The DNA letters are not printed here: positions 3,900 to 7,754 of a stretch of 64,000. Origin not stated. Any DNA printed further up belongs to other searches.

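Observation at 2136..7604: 1.8k-aa single-polypeptide polymerase/terminator: pyruvyltransferase, coiled coil, GT4, GT2, GT4, Zn-ribbon, methyltransferase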

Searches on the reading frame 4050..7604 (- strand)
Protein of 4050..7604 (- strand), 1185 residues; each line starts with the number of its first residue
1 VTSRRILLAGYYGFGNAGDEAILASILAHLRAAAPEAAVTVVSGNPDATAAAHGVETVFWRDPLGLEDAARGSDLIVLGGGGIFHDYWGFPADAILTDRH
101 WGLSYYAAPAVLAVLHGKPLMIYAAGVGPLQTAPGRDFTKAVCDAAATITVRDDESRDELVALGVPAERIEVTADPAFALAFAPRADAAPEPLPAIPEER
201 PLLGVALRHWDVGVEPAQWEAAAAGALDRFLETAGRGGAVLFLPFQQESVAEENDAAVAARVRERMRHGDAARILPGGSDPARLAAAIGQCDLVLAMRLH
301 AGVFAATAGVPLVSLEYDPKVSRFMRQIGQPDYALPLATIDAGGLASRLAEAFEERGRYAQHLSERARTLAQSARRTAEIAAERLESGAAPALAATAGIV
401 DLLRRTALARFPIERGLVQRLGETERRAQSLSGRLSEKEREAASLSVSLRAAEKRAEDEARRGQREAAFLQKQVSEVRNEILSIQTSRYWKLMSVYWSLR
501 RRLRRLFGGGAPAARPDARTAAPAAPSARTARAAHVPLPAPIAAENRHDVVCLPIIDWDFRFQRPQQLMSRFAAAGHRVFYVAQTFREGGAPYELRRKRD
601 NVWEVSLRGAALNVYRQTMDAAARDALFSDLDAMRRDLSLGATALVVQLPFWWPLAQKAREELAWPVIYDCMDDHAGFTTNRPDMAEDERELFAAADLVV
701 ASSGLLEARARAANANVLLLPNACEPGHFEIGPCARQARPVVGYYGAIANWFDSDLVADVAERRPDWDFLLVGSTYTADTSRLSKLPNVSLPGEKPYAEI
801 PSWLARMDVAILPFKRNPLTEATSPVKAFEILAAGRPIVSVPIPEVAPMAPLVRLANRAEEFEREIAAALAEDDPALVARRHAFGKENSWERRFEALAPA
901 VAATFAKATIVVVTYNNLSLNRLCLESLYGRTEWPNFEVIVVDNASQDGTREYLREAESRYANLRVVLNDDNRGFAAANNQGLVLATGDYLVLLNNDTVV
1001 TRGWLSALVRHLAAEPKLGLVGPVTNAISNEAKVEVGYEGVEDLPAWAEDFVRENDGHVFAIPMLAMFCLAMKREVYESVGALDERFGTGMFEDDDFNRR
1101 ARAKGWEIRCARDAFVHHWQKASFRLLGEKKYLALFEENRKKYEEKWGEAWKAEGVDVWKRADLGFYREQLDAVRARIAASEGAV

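Call 55: predict_structure(alignment_id=A1)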
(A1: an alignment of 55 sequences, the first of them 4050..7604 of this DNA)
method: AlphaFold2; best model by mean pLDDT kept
length: 1185 residues; sequences in the alignment: 55
mean_pLDDT: 84.6   pTM: 0.58
mean pLDDT of the five models: 84.6, 84.0, 83.5, 83.4, 82.3
residues with pLDDT >= 90: 709; 70-90: 260; 50-70: 130; < 50: 86
segments of 3 or more residues with pLDDT < 50: 185-189, 411-418, 459-470, 507-539, 1156-1167, 1182-1185
pLDDT, mean of each block of 10 residues (from residue 1): 84 90 94 92 92 92 86 90 76 61 77 87 90 86 90 94 93 94 54 76 95 91 97 84 85 83 94 85 91 96 95 94 94 94 96 89 90 94 81 65 63 48 55 50 58 54 44 51 59 73 55 37 36 39 74 92 87 94 91 91 93 89 96 90 95 97 95 85 89 97 95 97 90 77 93 96 97 86 96 89 93 93 93 95 95 96 97 93 94 96 97 94 94 95 95 96 96 93 97 94 93 93 80 85 87 91 87 96 89 91 95 92 79 89 92 55 49 71 47
secondary structure, 60 per line:
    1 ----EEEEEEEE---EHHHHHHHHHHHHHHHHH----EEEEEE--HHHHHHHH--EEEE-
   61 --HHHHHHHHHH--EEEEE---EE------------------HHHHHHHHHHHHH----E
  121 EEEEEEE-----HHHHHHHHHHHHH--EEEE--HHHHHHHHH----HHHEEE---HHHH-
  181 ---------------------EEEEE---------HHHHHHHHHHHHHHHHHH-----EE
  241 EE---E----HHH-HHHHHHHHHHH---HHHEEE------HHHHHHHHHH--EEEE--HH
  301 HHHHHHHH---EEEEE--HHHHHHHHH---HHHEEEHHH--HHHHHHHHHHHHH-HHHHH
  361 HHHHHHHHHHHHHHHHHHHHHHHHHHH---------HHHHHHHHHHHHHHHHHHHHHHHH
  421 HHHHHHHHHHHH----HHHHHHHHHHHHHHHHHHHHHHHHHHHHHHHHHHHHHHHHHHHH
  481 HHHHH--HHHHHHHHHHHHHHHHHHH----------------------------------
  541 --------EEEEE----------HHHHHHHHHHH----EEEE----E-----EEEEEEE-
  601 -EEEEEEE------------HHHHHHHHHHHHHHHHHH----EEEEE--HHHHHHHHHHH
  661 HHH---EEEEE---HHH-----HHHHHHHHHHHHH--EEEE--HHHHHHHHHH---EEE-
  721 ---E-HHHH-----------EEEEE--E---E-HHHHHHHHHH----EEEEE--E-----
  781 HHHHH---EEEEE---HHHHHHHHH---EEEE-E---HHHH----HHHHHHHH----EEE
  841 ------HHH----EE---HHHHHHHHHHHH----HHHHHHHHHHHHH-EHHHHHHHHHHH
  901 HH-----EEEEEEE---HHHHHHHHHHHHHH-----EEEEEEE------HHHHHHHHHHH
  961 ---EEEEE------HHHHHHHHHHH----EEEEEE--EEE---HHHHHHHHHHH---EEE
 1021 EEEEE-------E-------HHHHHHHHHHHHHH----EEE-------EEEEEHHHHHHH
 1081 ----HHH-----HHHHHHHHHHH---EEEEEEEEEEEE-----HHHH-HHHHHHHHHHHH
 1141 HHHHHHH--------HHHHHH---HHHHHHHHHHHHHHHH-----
elements in order (helices of 4 or more, strands of 3 or more residues): E5-12 H17-33 E38-43 H46-53 E56-59 H63-72 E75-79 H103-115 E120-127 H133-145 E148-151 H154-162 E170-172 H176-179 E202-206 H216-233 E239-242 H255-265 E272-274 H281-290 E293-296 H299-308 E312-316 H319-327 E334-336 H342-354 H356-387 H397-432 H437-485 H488-506 E549-553 H564-574 E579-582 E593-599 E602-608 H621-638 E643-647 H650-663 E667-671 H683-695 E698-701 H704-713 E717-719 H726-729 E741-745 H754-763 E768-772 H781-785 E789-793 H797-805 E809-812 H818-821 H826-833 E838-840 H859-870 H875-887 H890-902 E908-914 H918-931 E937-943 H950-960 E964-968 H975-985 E990-995 E998-1000 H1004-1014 E1018-1025 H1041-1054 E1059-1061 E1069-1073 H1074-1080 H1093-1103 E1107-1118 H1124-1127 H1129-1147 H1156-1161 H1165-1180
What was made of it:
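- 6087..6143 (-): Trp/Arg-rich helix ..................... (aa 487-507). It is conserved family-wide as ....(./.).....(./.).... Probably a membrane-interface or docking helix. Predicted helix 488-506 (call 55).
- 5961..6086 (-): Pro/Ala-rich disordered linker (aa 507-548). pLDDT below 40 and no secondary structure (call 55).
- Checked: AlphaFold2 gives helices 397-432, 437-485 and 488-506, then a disordered linker 507-548 (call 55).
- AlphaFold2 predicts long helices (call 55);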

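Call 58: fold_search(model_id=the predicted structure, library=pdb)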
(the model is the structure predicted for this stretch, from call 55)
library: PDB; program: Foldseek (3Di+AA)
matches with E <= 10: 1747; with E <= 0.001: 640
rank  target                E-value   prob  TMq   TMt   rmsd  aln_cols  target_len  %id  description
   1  3c48_A                2.7e-14  1.00  0.18  0.47  11.0       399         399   13  Structure of the retaining glycosyltransferase MshA: The first step in mycothiol biosynthesis. Organism: Corynebacteri (released 2008-03-25)
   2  3c48_B                4.2e-14  1.00  0.18  0.47  10.8       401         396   13  Structure of the retaining glycosyltransferase MshA: The first step in mycothiol biosynthesis. Organism: Corynebacteri (released 2008-03-25)
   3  3c4q_A                2.1e-13  1.00  0.26  0.74   4.1       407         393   12  Structure of the retaining glycosyltransferase MshA : The first step in mycothiol biosynthesis. Organism : Corynebacte (released 2008-04-01)
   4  6kih_A                2.8e-13  1.00  0.26  0.69   4.8       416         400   15  Sucrose-phosphate synthase (tll1590) from Thermosynechococcus elongatus (released 2020-05-27)
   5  8qoy                  7.4e-13  1.00  0.22  0.25  22.4      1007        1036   10  Capsular polysaccharide synthesis multienzyme of Actinobacillus Pleuropneumoniae serotype 3 (released 2024-07-03)
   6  6kih_B                9.2e-13  1.00  0.26  0.71   4.7       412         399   14  Sucrose-phosphate synthase (tll1590) from Thermosynechococcus elongatus (released 2020-05-27)
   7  2bis_A                1.7e-12  1.00  0.25  0.62   5.9       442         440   11  Structure of glycogen synthase from Pyrococcus abyssi (released 2005-11-28)
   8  6s22_A                2.0e-12  1.00  0.16  0.35   7.6       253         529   18  Crystal structure of the TgGalNAc-T3 in complex with UDP, manganese and FGF23c (released 2019-12-25)
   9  3l01_A                3.3e-12  1.00  0.24  0.61   6.2       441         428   13  Crystal structure of monomeric glycogen synthase from Pyrococcus abyssi (released 2010-12-29)
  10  6nqt_E                4.5e-12  1.00  0.15  0.36   7.2       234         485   20  GalNac-T2 soaked with UDP-sugar (released 2020-01-29)
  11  3c4q_B                4.8e-12  1.00  0.26  0.73   4.3       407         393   12  Structure of the retaining glycosyltransferase MshA : The first step in mycothiol biosynthesis. Organism : Corynebacte (released 2008-04-01)
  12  3fro_A                5.3e-12  1.00  0.25  0.61   6.3       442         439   12  Crystal structure of Pyrococcus abyssi glycogen synthase with open and closed conformations (released 2010-01-12)
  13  7qsg_A                5.3e-12  1.00  0.24  0.68   5.1       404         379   15  Methylmannose polysaccharide mannosyltransferase from M. hassiacum (released 2023-01-25)
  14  6s24_A                7.0e-12  1.00  0.16  0.34   6.3       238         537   18  Crystal structure of the TgGalNAc-T3 in complex with UDP, manganese and the peptide 3 (released 2019-12-25)
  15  6e4r_A                1.5e-11  1.00  0.16  0.37   7.1       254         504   16  Crystal Structure of the Drosophila Melanogaster Polypeptide N-Acetylgalactosaminyl Transferase PGANT9B (released 2018-09-12)
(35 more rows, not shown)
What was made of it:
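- Tried and rejected: Foldseek of the aa 1-1185 model returned generic GT-B and GT-A folds, nothing specific to polymerases apart from K4CP and Cps3 (call 58).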
